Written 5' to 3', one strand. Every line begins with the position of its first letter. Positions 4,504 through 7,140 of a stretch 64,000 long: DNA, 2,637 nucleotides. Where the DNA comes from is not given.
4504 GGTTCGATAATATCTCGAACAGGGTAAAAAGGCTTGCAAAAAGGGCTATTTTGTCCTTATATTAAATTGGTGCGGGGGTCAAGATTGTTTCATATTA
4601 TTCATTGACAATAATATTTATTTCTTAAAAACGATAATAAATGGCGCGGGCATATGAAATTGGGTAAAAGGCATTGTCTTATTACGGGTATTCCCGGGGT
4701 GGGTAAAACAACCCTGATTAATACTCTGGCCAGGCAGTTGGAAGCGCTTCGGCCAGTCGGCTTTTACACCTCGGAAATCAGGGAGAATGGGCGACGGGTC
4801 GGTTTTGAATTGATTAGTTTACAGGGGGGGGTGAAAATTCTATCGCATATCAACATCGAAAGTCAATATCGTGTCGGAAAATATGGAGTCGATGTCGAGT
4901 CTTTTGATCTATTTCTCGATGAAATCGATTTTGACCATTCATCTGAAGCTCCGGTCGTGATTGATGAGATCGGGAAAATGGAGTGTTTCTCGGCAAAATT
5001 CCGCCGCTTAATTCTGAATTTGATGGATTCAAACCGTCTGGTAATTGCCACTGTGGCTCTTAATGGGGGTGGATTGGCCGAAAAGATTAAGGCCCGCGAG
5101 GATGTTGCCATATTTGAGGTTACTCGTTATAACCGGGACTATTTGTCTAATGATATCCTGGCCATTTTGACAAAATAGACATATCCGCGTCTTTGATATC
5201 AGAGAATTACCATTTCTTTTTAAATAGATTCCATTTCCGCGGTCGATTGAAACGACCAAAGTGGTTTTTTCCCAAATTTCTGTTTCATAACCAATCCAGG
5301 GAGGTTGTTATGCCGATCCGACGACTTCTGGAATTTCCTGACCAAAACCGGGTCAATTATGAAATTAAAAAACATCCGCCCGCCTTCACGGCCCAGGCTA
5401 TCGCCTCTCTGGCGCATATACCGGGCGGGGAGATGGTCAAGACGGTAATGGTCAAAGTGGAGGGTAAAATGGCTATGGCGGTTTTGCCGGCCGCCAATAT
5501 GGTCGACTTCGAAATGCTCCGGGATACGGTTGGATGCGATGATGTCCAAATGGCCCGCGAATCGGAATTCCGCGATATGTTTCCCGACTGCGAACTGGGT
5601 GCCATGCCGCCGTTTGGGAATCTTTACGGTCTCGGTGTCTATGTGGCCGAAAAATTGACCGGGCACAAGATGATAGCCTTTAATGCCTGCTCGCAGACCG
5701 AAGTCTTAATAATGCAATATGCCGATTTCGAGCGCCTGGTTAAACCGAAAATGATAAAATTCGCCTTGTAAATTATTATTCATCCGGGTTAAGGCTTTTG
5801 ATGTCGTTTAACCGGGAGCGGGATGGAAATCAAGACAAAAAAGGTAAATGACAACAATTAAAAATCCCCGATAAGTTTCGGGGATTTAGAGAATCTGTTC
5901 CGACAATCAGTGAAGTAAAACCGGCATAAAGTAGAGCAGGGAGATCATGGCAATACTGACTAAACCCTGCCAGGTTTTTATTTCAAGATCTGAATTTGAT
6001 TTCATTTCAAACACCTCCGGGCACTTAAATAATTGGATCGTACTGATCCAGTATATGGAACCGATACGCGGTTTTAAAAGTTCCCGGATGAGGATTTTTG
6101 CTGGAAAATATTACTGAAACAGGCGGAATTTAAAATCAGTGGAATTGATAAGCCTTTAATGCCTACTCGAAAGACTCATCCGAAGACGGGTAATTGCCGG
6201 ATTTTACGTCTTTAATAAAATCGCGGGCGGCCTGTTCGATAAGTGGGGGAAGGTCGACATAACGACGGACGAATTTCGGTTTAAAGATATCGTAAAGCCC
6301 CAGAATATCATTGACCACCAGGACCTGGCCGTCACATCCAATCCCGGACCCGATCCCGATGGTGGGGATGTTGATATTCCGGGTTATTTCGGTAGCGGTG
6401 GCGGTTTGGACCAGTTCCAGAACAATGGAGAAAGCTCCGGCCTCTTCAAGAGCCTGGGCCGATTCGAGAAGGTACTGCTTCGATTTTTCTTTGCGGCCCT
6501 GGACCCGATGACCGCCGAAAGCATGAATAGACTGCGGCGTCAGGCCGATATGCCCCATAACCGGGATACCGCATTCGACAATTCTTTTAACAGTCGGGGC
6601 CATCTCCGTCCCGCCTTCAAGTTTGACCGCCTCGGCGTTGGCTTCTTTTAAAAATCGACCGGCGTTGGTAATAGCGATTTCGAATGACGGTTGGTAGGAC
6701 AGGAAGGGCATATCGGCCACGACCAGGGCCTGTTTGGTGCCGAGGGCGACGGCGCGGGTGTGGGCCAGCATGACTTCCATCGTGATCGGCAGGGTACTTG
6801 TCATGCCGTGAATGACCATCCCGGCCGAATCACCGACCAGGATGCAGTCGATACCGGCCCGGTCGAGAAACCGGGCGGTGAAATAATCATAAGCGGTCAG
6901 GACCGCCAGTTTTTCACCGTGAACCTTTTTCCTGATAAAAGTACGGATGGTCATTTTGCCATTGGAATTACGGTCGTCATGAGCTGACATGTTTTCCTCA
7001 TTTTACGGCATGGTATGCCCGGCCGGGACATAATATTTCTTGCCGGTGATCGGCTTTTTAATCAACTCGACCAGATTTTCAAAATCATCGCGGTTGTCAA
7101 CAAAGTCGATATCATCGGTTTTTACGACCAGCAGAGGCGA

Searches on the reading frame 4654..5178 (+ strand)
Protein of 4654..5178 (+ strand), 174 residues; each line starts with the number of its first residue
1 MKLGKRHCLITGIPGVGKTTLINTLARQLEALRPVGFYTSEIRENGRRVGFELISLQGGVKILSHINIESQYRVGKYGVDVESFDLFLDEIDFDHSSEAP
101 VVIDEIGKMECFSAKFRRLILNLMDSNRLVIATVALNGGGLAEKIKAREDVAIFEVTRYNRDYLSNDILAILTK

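Call 24: search_protein_families(library=pfam, proteins=[window:4654-5178:+], max_evalue=0.001)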
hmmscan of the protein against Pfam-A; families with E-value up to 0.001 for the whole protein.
window:4654-5178:+ (174 aa): 13 families
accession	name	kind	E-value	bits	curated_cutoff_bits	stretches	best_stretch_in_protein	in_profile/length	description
PF03266.21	NTPase_1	-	2.6e-43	148.2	23.9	1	8-169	2-168/168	NTPase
PF13401.12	AAA_22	-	2.8e-06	28.1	27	1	4-125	4-109/130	AAA domain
PF20720.3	nSTAND3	-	1.5e-05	25.2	27.2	1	5-32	17-44/155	Novel STAND NTPase 3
PF13191.12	AAA_16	-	2.5e-05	25.3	32.6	1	6-41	25-59/167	AAA ATPase domain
PF00004.35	AAA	-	6.9e-05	23.8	21.2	1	9-95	2-70/131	ATPase family associated with various cellular activities (AAA)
PF13173.12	AAA_14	-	9.6e-05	22.8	27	0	6-120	3-85/129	AAA domain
PF01926.29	MMR_HSR1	-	0.00012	22.6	21.9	1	8-58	2-55/113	50S ribosome-binding GTPase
PF13245.12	AAA_19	-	0.00022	21.9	25.1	0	3-33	9-39/134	AAA domain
PF13238.12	AAA_18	-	0.00029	21.7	29.4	1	9-45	2-35/128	AAA domain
PF07726.17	AAA_3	-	0.00081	19.7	27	0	7-31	1-25/131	ATPase family associated with various cellular activities (AAA)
PF01443.25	Viral_helicase1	-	0.00086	19.6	21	0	9-34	2-27/228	Viral superfamily 1 RNA helicase core domain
PF13521.12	AAA_28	-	0.0009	19.9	27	0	8-49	2-35/164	AAA domain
PF13604.12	AAA_30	-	0.00099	19.3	27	0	4-109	17-100/191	AAA domain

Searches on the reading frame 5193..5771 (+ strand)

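Call 24: search_protein_families(library=pfam, proteins=[window:5193-5771:+], max_evalue=0.001)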
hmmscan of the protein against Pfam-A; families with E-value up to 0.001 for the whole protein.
window:5193-5771:+ (192 aa): 1 family
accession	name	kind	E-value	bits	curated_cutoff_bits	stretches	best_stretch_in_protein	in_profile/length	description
PF04073.20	tRNA_edit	-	6.5e-24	84.8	25.5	1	61-182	1-123/123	Aminoacyl-tRNA editing domain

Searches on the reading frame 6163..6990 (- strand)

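Call 24: search_protein_families(library=pfam, proteins=[window:6163-6990:-], max_evalue=0.001)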
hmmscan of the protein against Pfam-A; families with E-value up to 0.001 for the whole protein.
window:6163-6990:- (275 aa): 1 family
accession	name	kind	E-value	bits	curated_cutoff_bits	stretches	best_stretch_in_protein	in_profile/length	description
PF02548.21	Pantoate_transf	-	4.4e-111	370.9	28.7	1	12-269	1-258/259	Ketopantoate hydroxymethyltransferase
